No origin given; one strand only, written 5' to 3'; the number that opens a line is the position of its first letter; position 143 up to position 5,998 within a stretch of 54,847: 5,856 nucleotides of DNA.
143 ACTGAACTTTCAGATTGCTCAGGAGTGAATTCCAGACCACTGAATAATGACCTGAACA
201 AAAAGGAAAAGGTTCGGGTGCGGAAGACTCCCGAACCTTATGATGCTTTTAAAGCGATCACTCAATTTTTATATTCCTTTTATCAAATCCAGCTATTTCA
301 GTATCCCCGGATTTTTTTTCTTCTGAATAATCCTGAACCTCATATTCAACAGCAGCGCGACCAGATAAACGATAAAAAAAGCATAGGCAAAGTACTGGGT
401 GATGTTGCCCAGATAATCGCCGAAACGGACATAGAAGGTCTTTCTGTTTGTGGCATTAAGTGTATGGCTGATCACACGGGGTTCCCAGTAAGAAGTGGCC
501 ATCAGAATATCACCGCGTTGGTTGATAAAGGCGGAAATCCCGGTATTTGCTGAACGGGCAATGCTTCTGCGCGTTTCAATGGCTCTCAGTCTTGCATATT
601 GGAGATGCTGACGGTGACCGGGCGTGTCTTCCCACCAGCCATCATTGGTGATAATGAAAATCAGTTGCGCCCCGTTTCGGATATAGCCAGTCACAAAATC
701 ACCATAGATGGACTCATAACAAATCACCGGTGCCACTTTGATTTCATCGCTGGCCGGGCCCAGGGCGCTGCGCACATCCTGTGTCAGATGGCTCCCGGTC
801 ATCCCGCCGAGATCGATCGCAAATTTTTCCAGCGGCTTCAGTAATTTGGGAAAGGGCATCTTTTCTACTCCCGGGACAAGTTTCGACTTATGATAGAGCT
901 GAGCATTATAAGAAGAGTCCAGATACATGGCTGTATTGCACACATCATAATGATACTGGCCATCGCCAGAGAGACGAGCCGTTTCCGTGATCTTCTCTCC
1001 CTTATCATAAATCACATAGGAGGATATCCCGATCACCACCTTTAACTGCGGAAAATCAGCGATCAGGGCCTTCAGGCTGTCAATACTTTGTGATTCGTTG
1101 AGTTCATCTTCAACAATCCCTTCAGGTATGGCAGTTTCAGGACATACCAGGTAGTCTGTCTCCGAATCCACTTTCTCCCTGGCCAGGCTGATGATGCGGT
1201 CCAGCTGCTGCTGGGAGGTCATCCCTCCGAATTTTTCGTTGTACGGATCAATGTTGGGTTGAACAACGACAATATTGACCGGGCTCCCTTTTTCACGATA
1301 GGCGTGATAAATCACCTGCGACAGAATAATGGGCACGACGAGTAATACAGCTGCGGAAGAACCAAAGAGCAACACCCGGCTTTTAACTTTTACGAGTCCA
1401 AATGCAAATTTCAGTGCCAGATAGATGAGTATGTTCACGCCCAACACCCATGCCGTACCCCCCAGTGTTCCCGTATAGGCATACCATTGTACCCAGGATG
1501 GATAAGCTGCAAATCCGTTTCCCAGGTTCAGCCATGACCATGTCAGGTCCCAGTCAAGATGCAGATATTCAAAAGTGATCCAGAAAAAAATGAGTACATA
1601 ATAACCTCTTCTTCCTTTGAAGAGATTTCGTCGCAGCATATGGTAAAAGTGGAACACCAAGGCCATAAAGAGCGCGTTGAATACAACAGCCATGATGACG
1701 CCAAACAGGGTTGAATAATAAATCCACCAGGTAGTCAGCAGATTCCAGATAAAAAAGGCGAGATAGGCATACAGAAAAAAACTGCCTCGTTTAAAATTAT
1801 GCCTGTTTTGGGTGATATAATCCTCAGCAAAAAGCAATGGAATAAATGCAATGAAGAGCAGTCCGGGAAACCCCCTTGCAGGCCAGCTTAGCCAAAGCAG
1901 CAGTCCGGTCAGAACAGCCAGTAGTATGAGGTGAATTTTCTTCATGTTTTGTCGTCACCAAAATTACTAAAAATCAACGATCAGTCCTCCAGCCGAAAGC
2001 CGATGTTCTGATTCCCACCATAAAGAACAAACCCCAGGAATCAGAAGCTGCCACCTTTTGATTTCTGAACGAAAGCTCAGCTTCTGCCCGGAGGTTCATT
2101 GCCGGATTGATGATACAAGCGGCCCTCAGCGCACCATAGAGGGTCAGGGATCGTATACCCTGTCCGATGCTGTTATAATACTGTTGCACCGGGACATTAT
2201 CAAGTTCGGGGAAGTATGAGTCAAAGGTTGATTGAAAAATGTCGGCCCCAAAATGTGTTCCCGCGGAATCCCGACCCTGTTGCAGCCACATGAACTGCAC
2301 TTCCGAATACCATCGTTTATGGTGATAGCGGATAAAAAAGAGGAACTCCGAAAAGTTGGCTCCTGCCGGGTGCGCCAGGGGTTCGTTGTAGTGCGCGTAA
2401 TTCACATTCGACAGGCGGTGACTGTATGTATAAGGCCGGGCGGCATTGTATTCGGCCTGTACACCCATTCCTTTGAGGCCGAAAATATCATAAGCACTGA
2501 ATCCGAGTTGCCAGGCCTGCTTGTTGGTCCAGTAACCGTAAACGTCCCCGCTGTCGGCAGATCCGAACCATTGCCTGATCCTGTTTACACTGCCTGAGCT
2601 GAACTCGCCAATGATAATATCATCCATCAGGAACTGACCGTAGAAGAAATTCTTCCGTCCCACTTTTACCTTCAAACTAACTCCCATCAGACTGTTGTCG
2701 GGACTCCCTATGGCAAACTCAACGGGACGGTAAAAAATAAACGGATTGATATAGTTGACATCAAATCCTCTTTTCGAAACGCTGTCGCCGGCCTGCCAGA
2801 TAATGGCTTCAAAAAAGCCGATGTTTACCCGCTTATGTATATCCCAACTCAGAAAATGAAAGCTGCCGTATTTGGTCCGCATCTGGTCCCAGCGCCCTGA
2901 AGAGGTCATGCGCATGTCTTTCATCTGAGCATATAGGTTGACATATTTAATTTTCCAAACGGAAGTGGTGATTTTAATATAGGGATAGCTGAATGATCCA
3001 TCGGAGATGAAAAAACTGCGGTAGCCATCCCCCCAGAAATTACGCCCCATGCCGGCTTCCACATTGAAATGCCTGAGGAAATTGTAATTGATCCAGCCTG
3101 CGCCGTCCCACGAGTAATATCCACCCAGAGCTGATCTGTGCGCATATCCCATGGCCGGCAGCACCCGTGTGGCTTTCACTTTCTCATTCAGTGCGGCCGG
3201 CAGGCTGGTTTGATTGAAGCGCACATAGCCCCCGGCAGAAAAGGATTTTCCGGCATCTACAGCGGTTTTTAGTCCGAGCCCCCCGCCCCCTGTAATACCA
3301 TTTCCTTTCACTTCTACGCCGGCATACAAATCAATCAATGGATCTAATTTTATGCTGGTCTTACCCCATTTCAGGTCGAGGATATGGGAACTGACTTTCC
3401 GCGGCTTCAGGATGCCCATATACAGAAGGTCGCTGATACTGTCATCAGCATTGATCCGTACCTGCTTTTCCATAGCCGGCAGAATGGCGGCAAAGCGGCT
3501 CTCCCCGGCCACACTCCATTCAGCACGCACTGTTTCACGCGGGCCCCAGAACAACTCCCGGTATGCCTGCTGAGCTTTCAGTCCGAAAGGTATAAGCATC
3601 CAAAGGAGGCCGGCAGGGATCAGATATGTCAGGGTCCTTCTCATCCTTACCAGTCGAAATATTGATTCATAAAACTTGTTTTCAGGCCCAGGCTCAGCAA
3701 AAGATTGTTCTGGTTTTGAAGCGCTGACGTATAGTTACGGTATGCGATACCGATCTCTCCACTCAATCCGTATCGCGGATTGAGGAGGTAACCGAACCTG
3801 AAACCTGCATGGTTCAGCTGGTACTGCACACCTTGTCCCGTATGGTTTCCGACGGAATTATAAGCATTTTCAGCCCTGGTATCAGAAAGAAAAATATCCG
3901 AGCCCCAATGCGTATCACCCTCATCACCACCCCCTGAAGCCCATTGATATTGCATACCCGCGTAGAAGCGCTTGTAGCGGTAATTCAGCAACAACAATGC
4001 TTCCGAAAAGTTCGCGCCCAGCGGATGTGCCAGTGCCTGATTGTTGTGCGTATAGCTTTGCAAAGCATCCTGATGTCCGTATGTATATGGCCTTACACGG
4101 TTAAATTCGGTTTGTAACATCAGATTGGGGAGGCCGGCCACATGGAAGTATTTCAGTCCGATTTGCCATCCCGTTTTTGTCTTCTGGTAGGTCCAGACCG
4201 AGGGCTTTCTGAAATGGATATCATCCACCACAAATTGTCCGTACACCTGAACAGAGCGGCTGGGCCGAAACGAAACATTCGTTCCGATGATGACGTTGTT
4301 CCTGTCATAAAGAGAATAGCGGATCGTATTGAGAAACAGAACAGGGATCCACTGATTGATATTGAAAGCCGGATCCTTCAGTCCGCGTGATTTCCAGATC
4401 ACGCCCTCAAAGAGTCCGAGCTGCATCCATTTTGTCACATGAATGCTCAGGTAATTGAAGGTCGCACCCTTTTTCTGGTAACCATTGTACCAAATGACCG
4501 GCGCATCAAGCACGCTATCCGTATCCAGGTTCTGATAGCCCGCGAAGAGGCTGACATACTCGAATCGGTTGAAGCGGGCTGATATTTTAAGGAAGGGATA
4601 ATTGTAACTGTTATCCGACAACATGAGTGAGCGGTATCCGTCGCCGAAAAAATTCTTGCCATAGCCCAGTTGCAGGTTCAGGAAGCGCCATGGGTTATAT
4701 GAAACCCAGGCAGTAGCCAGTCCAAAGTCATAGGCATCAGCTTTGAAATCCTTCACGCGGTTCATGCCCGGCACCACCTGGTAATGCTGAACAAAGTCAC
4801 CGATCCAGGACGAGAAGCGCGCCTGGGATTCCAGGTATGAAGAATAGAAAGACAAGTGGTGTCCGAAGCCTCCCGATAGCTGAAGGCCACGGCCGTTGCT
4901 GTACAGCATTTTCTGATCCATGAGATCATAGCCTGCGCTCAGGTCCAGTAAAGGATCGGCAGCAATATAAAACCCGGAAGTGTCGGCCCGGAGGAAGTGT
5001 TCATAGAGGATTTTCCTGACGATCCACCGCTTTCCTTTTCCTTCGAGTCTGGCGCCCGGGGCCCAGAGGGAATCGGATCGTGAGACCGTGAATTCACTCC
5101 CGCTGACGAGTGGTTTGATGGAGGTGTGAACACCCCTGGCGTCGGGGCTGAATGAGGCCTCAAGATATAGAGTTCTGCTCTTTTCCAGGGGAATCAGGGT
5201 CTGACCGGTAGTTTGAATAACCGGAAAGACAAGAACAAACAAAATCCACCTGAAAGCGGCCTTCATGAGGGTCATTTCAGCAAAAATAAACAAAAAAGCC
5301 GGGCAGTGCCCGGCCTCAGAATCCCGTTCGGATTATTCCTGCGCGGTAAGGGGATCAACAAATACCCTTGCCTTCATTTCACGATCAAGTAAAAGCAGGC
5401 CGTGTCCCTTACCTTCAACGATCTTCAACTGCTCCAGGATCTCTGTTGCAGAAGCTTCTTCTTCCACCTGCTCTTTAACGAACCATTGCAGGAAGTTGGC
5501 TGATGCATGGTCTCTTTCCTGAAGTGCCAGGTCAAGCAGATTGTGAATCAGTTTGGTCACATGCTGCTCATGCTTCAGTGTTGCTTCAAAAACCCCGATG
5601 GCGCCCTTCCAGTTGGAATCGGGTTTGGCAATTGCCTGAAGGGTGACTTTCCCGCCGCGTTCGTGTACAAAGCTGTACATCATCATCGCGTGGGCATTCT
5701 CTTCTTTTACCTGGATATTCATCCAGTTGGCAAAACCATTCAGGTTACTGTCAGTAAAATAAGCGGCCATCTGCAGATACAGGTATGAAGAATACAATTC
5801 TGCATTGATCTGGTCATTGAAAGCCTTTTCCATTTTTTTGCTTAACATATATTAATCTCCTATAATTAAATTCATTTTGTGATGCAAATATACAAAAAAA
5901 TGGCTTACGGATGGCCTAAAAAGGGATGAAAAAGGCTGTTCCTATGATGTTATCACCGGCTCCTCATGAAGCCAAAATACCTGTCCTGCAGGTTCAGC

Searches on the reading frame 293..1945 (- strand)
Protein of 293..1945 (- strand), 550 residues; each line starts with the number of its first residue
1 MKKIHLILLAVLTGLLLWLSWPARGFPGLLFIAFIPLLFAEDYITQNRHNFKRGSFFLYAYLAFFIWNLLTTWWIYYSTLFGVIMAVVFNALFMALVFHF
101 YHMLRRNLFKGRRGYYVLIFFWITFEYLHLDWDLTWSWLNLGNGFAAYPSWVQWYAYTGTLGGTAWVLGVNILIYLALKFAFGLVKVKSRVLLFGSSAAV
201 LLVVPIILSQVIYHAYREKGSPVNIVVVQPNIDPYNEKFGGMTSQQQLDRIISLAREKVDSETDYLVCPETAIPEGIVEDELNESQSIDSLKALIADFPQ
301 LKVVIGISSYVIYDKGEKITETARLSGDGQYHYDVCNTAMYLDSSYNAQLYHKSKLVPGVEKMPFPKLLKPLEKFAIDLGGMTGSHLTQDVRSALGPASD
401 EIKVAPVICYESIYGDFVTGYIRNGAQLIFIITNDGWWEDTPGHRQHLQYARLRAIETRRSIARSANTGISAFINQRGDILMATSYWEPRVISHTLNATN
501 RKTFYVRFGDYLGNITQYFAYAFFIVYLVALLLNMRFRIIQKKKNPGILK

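Call 7: search_protein_families(library=pfam, proteins=[window:293-1945:-], max_evalue=0.00001)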
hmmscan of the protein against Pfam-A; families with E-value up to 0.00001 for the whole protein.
window:293-1945:- (550 aa): 2 families
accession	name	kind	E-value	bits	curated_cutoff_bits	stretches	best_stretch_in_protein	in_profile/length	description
PF20154.4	LNT_N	-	8.8e-22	78.4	27.1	1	14-173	2-159/159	Apolipoprotein N-acyltransferase N-terminal domain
PF00795.27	CN_hydrolase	-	1.7e-19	70.6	23.2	1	242-497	12-247/256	Carbon-nitrogen hydrolase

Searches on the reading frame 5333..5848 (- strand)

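Call 7: search_protein_families(library=pfam, proteins=[window:5333-5848:-], max_evalue=0.00001)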
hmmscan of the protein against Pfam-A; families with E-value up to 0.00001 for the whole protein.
window:5333-5848:- (171 aa): 1 family
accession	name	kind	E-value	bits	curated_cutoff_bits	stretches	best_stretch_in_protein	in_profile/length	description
PF00210.30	Ferritin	-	3.7e-43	147.3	24.5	1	8-142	2-140/142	Ferritin-like domain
